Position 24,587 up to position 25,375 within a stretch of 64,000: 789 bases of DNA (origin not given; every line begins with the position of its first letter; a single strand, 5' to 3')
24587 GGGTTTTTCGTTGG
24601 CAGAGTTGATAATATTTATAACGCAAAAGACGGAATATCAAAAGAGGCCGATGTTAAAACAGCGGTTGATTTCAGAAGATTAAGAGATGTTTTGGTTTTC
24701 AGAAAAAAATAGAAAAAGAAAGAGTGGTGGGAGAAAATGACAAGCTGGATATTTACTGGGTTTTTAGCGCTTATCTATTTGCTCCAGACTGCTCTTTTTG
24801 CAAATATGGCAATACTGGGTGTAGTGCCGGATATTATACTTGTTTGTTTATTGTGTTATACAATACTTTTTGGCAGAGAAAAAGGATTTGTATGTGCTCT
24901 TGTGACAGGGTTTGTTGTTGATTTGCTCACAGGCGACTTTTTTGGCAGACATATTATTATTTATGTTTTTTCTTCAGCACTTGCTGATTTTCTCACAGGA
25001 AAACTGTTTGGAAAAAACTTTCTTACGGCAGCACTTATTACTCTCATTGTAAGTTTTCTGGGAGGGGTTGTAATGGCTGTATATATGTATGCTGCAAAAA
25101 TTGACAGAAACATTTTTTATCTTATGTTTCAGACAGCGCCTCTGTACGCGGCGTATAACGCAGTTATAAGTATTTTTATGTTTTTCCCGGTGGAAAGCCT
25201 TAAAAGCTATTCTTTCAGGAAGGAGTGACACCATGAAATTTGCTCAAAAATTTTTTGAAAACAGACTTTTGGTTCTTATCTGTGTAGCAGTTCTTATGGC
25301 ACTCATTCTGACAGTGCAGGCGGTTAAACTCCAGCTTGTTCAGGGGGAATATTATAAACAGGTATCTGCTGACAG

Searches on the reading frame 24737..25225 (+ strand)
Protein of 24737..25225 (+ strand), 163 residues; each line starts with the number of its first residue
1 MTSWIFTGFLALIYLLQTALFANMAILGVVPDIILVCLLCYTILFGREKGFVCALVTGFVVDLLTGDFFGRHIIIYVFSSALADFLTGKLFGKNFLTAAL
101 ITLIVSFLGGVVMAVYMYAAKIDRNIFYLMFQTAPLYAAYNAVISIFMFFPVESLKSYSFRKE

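Call 73: search_protein_families(library=pfam, proteins=[window:24737-25225:+], max_evalue=0.001)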
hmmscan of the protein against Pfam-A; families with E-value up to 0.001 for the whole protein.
window:24737-25225:+ (163 aa): 1 family
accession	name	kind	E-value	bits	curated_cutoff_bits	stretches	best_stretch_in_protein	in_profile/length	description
PF04093.17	MreD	-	2.1e-09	38.1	24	1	4-155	7-154/158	rod shape-determining protein MreD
